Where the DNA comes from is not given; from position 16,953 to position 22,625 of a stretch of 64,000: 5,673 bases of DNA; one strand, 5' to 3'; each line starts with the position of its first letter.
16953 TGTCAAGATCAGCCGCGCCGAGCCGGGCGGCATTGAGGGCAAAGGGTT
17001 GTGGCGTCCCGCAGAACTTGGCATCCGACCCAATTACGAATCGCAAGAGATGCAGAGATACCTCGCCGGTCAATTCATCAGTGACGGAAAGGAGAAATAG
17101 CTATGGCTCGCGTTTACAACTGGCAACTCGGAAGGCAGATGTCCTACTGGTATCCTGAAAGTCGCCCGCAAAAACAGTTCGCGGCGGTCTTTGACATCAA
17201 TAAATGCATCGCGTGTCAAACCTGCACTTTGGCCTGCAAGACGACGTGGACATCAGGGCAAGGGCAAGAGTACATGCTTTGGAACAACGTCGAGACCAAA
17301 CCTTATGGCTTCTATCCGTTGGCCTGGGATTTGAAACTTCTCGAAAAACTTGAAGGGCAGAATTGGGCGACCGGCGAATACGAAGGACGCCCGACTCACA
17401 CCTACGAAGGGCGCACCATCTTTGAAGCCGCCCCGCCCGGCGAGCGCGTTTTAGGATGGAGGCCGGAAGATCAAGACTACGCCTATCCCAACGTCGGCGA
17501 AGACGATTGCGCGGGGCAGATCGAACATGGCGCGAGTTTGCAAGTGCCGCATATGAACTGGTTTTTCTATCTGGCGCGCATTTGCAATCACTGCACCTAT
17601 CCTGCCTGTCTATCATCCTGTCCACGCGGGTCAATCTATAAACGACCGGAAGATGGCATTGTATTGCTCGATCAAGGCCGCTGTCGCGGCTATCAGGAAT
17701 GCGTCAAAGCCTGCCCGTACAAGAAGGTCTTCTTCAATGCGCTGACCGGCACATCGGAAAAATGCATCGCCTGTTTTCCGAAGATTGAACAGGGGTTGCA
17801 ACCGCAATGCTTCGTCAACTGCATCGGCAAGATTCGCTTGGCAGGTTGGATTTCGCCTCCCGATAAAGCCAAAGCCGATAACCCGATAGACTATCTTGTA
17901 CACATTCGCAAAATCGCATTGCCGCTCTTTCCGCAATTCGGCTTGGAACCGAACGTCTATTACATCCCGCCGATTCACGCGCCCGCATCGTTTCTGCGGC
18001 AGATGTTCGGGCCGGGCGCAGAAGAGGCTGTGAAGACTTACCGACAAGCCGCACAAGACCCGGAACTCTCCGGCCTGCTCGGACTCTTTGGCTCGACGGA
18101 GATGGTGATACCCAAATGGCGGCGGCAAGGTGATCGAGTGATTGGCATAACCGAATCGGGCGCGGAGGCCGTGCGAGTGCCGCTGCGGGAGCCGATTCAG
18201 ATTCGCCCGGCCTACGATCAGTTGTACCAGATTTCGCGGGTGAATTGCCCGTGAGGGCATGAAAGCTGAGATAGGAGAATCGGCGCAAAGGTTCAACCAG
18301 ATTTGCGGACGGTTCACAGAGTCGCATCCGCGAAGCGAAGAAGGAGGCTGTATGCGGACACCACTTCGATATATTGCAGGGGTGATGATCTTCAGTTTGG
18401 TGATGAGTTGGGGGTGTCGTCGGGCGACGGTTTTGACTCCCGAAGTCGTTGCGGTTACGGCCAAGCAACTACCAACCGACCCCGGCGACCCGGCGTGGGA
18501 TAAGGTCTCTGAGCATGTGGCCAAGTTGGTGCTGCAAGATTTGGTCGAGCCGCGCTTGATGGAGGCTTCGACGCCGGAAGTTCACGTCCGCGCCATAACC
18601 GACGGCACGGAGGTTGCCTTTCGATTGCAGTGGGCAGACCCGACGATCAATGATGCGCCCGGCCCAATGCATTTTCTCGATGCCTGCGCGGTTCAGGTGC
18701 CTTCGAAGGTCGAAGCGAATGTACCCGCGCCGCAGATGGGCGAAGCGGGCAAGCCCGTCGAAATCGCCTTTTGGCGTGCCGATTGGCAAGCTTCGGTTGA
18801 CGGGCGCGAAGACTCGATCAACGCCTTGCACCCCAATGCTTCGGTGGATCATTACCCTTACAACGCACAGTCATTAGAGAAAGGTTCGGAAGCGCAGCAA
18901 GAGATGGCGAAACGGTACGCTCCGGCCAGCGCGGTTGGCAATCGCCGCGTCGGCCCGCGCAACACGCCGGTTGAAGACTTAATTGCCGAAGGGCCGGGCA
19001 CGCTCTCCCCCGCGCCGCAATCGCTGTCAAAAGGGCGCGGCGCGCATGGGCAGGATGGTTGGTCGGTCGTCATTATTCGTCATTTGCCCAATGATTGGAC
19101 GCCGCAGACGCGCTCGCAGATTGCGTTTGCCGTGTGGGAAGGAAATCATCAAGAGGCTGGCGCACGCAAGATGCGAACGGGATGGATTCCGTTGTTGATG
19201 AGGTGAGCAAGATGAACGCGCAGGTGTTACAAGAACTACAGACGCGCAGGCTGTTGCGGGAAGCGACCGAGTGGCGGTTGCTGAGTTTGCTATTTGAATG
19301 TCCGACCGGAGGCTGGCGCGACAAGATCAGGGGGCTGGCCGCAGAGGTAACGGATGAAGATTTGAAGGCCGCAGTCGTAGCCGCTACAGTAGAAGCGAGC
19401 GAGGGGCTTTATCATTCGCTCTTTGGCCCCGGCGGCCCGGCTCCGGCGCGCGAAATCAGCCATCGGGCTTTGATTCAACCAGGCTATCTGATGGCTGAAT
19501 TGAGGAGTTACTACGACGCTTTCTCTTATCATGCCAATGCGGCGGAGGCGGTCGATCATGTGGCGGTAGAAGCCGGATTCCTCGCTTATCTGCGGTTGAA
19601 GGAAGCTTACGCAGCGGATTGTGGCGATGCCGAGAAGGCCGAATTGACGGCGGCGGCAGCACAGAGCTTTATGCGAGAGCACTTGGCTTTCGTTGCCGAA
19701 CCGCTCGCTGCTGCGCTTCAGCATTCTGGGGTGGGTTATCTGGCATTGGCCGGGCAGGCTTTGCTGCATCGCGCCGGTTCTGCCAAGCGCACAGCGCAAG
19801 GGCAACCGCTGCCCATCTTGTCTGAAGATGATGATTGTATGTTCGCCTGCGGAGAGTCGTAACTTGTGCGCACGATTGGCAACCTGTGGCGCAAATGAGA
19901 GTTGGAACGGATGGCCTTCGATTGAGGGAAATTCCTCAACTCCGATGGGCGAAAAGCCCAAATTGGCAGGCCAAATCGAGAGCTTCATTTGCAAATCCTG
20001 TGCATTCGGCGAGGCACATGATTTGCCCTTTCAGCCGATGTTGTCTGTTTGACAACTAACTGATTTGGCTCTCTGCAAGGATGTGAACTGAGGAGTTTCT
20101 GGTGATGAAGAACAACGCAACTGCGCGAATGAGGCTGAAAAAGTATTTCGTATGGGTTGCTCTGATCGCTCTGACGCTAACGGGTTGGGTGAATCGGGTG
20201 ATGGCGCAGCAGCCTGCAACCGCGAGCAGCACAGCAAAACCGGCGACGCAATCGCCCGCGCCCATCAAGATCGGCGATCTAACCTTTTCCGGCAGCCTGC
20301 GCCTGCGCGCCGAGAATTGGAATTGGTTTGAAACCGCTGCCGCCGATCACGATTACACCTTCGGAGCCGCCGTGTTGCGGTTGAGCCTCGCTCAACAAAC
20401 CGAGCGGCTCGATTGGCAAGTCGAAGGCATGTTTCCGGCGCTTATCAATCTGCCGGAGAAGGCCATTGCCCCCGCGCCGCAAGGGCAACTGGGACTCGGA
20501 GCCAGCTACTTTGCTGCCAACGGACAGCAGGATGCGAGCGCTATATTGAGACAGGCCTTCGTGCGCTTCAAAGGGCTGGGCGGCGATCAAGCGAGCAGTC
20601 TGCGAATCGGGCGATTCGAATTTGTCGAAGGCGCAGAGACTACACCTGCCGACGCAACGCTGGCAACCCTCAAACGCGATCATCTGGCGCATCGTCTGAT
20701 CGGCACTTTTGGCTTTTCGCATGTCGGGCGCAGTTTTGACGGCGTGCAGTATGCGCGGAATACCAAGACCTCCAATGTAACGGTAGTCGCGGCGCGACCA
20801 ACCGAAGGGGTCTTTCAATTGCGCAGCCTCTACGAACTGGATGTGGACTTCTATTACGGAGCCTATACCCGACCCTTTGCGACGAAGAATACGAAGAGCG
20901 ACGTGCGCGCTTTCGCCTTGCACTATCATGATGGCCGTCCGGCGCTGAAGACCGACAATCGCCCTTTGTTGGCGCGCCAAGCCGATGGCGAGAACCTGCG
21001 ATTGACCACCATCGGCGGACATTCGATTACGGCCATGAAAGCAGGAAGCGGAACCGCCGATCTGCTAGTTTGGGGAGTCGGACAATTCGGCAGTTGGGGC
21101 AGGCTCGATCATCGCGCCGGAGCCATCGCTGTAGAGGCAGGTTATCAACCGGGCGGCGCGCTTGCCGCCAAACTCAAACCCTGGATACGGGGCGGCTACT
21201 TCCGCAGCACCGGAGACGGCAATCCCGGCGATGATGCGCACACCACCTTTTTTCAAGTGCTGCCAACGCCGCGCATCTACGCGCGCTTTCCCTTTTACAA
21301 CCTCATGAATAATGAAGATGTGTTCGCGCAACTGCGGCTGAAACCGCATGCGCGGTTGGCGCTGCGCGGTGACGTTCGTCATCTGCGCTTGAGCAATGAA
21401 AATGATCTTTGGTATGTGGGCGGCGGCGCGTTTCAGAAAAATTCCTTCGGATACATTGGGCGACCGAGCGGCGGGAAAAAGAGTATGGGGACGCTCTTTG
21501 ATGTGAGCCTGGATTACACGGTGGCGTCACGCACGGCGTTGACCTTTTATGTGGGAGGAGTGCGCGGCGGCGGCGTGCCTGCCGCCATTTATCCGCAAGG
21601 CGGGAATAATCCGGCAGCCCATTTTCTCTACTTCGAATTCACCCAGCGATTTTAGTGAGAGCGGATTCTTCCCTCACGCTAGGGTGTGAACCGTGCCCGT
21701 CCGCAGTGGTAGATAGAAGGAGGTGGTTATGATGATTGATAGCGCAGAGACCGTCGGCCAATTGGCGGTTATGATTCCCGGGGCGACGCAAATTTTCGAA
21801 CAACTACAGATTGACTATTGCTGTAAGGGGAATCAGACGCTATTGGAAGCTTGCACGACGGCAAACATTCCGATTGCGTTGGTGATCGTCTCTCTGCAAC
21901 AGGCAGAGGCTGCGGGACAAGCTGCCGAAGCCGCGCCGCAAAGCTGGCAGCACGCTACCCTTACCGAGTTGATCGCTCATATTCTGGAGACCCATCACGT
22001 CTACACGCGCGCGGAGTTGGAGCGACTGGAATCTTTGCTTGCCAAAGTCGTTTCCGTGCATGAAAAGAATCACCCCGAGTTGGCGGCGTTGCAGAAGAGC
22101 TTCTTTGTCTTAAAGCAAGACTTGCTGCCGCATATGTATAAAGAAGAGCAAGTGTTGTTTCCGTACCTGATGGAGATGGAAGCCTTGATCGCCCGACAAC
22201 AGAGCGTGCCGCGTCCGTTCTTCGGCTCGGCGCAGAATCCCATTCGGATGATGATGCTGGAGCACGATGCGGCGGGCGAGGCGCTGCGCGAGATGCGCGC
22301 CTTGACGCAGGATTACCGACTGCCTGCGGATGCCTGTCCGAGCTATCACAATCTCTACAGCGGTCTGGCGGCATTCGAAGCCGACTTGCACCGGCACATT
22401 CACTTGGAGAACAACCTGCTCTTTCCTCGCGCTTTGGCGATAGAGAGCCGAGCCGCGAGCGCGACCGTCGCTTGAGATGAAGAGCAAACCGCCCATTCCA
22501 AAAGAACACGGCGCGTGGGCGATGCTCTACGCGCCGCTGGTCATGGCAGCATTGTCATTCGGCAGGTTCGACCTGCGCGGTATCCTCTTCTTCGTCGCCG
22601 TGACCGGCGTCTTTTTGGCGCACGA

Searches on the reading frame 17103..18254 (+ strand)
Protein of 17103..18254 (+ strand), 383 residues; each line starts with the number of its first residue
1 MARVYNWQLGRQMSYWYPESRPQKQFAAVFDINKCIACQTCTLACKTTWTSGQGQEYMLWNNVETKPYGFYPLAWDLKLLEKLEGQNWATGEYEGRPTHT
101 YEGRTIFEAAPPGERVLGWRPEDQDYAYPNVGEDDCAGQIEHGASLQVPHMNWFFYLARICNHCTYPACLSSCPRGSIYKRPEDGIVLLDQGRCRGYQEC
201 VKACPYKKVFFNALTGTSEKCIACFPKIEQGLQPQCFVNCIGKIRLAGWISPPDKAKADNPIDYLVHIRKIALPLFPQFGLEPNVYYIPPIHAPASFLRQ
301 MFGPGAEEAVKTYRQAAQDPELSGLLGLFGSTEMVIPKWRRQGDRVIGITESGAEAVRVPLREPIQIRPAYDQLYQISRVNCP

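Call 8: search_protein_families(library=pfam, proteins=[window:17103-18254:+], max_evalue=0.001)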
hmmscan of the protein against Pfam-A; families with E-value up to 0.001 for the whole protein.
window:17103-18254:+ (383 aa): 6 families
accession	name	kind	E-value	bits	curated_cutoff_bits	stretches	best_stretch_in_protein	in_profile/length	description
PF13247.11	Fer4_11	-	7.4e-30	103.5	26.2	1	155-246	4-96/100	4Fe-4S dicluster domain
PF12838.12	Fer4_7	-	2.1e-09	38.1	27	1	161-207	2-51/52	4Fe-4S dicluster domain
PF13237.11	Fer4_10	-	1.1e-07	32.1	25.5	1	158-205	6-53/53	4Fe-4S dicluster domain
PF12797.12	Fer4_2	-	1.1e-05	25.5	24.5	0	29-46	4-21/22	4Fe-4S binding domain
PF13187.11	Fer4_9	-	1.2e-05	25.7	27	0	161-207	2-50/52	4Fe-4S dicluster domain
PF14697.11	Fer4_21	-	0.00055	20.5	35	0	28-48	1-21/59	4Fe-4S dicluster domain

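Call 11: search_protein_families(library=ncbifam, proteins=[window:17103-18251:+], max_evalue=0.00001)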
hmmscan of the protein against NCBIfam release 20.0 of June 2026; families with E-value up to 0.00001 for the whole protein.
window:17103-18251:+ (383 aa): 17 families
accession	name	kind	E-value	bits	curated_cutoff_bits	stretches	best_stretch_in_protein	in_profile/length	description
TIGR03478.1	DMSO_red_II_bet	subfamily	1.7e-80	270.4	480.7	1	23-295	1-259/321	DMSO reductase family type II enzyme, iron-sulfur subunit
NF042979.1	EthbenzDh_ebdB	equivalog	6.6e-66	222.6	740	1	23-293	18-280/354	ethylbenzene dehydrogenase subunit beta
TIGR01660.1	narH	equivalog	7.9e-55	186.2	524.05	2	153-249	175-271/492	nitrate reductase subunit beta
NF011569.0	PRK14993.1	equivalog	2.6e-33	115.5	416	1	156-288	95-222/244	tetrathionate reductase subunit TtrB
TIGR02951.1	DMSO_dmsB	equivalog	8.7e-28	97.4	214.1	1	148-244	51-147/161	DMSO/selenate family reductase complex B subunit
NF041715.1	arsenate_red_ArrB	equivalog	1.3e-26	93.5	450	2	149-213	46-108/233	arsenate respiratory reductase iron-sulfur subunit ArrB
TIGR03149.1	cyt_nit_nrfC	equivalog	3.3e-24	85.5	377.6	1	151-289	85-217/225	cytochrome c nitrite reductase Fe-S protein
NF045797.1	DsrO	equivalog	2.8e-22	79.3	200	1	157-287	99-233/235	sulfate reduction electron transfer complex DsrMKJOP subunit DsrO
NF008134.0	PRK10882.1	equivalog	1e-14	54.4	263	1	152-240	104-198/329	hydrogenase 2 operon protein HybA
TIGR01582.1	FDH-beta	equivalog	7e-14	51.6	334.7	1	151-241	84-173/283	formate dehydrogenase subunit beta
NF045715.1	sulf_resp_HmcB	equivalog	8.9e-14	51.3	420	1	156-240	102-188/307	sulfate respiration complex iron-sulfur protein HmcB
NF007382.0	PRK09898.1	equivalog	7.4e-12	45.2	213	1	154-224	116-186/208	ferredoxin-like protein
NF007658.0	PRK10330.1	equivalog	1.4e-09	37.7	260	1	158-207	55-102/181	electron transport protein HydN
NF038355.1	FDH3_beta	equivalog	9.2e-09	35.6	240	1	160-224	53-121/180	formate dehydrogenase FDH3 subunit beta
NF045766.1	PhenlGlyoxDHPadI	equivalog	1.8e-08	33.6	700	1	159-225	53-119/443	NADH-dependent phenylglyoxylate dehydrogenase subunit beta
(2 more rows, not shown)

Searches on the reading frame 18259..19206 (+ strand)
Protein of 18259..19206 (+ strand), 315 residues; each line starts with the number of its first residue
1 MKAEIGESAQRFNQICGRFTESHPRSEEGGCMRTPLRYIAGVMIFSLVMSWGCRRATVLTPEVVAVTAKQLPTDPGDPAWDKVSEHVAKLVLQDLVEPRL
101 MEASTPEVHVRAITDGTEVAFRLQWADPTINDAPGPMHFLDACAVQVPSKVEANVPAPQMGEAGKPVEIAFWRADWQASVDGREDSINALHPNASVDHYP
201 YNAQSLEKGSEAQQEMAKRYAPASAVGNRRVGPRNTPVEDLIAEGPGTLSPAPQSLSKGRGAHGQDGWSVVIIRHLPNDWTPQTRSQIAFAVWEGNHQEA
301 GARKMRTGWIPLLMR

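Call 8: search_protein_families(library=pfam, proteins=[window:18259-19206:+], max_evalue=0.001)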
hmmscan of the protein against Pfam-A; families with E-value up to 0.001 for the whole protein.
window:18259-19206:+ (315 aa): 1 family
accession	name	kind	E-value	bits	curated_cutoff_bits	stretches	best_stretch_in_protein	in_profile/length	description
PF09459.16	EB_dh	-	9.6e-18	65.5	33.3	1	77-303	1-234/236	Ethylbenzene dehydrogenase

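Call 11: search_protein_families(library=ncbifam, proteins=[window:18259-19203:+], max_evalue=0.00001)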
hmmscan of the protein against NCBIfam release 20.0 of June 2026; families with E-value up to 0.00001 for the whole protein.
window:18259-19203:+ (315 aa): 2 families
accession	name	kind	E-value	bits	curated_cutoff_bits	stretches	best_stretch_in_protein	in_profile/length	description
TIGR03477.1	DMSO_red_II_gam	subfamily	1.8e-33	115.7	169.85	2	63-178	3-119/206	DMSO reductase family type II enzyme, heme b subunit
NF042980.1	EthbenzDh_ebdC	equivalog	4.1e-11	42.7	400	1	107-181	57-129/214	ethylbenzene dehydrogenase subunit gamma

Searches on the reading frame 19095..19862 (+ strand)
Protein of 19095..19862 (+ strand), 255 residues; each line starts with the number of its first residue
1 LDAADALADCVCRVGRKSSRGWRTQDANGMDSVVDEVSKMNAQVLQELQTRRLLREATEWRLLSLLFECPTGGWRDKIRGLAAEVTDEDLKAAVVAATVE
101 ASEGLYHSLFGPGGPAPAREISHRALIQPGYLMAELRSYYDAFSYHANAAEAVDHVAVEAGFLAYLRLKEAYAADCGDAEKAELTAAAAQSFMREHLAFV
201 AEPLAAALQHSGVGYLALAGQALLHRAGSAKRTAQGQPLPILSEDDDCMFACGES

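Call 8: search_protein_families(library=pfam, proteins=[window:19095-19862:+], max_evalue=0.001)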
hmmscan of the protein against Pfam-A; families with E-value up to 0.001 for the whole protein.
window:19095-19862:+ (255 aa): 1 family
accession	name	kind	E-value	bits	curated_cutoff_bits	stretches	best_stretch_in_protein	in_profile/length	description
PF02613.20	Nitrate_red_del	-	4.6e-06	27.2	22.2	1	82-198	5-128/136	Nitrate reductase delta subunit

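Call 81: search_protein_families(library=ncbifam, proteins=[window:19182-19859:+], max_evalue=0.0001)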
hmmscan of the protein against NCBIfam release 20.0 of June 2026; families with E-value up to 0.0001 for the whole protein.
window:19182-19859:+ (226 aa): 1 family
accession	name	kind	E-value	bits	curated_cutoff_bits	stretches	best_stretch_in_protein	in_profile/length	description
TIGR03482.1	DMSO_red_II_cha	subfamily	2e-09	37.7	152.3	1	66-174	49-160/197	DMSO reductase family type II enzyme chaperone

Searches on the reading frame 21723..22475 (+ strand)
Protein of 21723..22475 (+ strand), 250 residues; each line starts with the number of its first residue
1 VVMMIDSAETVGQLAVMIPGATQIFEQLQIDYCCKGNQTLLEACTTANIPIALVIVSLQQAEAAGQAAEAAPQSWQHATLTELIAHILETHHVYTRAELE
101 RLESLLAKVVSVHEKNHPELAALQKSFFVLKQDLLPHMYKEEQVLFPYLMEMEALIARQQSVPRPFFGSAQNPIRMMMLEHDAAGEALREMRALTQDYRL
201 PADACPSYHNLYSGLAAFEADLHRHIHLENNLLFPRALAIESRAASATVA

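Call 30: search_protein_families(library=pfam, proteins=[window:21723-22475:+], max_evalue=0.00001)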
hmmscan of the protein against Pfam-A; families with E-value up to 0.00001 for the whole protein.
window:21723-22475:+ (250 aa): 2 families
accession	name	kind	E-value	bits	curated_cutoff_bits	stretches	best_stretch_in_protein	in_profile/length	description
PF01814.28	Hemerythrin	-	2.2e-19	70.6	25.3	1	84-237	2-127/127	Hemerythrin HHE cation binding domain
PF04405.19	ScdA_N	-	8.1e-18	64.3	32.5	1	9-61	3-55/56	Domain of Unknown function (DUF542)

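Call 81: search_protein_families(library=ncbifam, proteins=[window:21723-22472:+], max_evalue=0.0001)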
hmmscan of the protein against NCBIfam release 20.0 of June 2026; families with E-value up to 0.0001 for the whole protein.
window:21723-22472:+ (250 aa): 4 families
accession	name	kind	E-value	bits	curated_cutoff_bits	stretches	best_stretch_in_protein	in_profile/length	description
TIGR03652.1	FeS_repair_RIC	equivalog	8.2e-72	241.5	204.7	1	11-237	1-216/216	iron-sulfur cluster repair di-iron protein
NF008221.0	PRK10992.1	equivalog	9e-53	179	254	1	9-239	6-218/220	iron-sulfur cluster repair protein YtfE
NF009777.0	PRK13276.1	equivalog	1.4e-33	116.6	259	1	4-235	1-221/224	iron-sulfur cluster repair di-iron protein ScdA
NF041614.1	FeSrepair_DnrN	equivalog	2e-26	93.1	300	1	74-239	6-156/157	iron-sulfur cluster repair protein DnrN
